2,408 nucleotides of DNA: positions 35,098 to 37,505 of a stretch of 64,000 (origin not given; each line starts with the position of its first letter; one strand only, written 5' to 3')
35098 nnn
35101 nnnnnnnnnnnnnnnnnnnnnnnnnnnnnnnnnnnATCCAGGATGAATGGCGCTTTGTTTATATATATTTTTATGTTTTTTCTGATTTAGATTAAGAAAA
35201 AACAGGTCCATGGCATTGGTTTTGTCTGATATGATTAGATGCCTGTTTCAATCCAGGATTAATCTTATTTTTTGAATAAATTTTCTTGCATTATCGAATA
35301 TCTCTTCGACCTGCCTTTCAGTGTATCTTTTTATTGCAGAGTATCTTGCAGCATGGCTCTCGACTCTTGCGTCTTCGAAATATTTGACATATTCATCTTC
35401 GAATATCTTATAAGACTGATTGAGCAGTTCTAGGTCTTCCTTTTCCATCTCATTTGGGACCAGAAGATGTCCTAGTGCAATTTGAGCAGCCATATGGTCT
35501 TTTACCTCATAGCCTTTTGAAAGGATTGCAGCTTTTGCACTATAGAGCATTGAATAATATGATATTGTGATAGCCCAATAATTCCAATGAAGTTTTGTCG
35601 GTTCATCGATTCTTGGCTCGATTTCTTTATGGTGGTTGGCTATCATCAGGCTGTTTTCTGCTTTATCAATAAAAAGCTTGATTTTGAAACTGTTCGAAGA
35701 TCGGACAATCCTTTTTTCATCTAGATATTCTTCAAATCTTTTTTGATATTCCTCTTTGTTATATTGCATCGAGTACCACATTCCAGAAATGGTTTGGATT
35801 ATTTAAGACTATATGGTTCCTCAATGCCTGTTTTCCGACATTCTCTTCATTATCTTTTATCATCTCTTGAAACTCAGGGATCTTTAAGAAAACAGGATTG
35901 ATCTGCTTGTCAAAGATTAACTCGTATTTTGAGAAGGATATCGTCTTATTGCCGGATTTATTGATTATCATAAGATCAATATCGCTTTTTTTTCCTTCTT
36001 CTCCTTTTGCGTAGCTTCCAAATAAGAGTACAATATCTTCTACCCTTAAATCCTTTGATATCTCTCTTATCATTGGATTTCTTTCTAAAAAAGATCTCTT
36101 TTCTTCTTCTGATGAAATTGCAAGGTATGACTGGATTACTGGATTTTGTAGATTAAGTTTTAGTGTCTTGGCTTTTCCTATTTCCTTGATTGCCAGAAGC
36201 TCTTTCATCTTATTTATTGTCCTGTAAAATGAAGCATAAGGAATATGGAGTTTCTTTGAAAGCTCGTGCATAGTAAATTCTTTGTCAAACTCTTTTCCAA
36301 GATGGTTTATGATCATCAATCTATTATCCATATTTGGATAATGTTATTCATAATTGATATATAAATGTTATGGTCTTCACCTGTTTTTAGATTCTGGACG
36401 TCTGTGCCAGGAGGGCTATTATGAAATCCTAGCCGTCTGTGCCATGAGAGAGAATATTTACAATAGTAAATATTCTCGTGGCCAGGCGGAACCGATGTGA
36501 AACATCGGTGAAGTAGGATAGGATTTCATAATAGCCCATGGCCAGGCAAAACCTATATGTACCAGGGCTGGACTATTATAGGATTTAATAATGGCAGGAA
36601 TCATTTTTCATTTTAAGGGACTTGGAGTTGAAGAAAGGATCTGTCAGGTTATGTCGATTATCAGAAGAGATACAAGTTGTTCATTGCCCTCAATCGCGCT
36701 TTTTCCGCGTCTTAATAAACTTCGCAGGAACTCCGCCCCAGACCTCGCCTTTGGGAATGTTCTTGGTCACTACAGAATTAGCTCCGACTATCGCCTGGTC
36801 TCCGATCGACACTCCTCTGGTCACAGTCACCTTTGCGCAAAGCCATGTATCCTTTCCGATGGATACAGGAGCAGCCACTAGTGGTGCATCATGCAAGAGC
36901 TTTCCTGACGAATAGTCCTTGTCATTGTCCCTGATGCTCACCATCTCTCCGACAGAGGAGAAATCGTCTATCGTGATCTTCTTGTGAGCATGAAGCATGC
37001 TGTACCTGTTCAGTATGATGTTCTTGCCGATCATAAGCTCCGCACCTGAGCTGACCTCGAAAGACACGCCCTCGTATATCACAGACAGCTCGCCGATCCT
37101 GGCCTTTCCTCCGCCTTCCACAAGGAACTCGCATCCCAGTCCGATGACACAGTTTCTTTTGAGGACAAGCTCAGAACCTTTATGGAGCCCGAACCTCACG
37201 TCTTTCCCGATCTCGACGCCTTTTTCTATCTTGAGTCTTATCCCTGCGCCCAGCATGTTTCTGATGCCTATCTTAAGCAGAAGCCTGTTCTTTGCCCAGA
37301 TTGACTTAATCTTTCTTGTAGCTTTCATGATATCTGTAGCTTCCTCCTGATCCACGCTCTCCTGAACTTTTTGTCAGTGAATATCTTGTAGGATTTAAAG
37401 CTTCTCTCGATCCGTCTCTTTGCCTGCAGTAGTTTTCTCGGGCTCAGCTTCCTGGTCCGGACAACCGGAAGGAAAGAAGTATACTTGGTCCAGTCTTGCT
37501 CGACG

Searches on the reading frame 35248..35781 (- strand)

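Call 61: search_protein_families(library=pfam, proteins=[window:35248-35781:-], max_evalue=0.01)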
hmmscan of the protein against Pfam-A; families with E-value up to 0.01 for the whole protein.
window:35248-35781:- (177 aa): 1 family
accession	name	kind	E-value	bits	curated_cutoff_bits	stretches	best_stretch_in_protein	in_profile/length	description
PF05168.19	HEPN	-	1.8e-07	31.8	22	1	67-172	24-114/117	HEPN domain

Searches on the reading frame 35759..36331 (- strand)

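Call 61: search_protein_families(library=pfam, proteins=[window:35759-36331:-], max_evalue=0.01)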
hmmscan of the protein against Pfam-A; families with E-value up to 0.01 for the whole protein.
window:35759-36331:- (190 aa): 3 families
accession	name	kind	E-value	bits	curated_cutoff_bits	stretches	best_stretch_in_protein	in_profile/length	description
PF01909.29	NTP_transf_2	-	3.7e-08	34.1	21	1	89-144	5-47/93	Nucleotidyltransferase domain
PF18765.7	Polbeta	-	6.7e-08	33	26.9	1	99-144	14-55/93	Polymerase beta, Nucleotidyltransferase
PF05043.19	Mga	-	0.00011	23.2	21.1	1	15-50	27-62/87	Mga helix-turn-helix domain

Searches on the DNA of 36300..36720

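Call 59: search_rna_families(source=window, start=36300, end=36720, threshold=evalue, max_evalue=1)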
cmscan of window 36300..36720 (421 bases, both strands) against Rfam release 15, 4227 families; matches with E-value up to 1: 0.
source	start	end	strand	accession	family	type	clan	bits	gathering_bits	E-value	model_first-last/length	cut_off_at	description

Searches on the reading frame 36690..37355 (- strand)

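Call 61: search_protein_families(library=pfam, proteins=[window:36690-37355:-], max_evalue=0.01)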
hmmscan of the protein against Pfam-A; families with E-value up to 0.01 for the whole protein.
window:36690-37355:- (221 aa): 3 families
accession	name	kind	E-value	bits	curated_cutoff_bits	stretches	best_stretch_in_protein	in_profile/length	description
PF00132.30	Hexapep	-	2.6e-10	40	27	1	164-198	2-36/36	Bacterial transferase hexapeptide (six repeats)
PF14602.12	Hexapep_2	-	3.5e-07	30.3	27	1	163-198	1-34/34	Hexapeptide repeat of succinyl-transferase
PF25084.1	LbH_EIF2B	-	0.0056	17.1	54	0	101-200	10-103/105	EIF2B subunit epsilon LbH domain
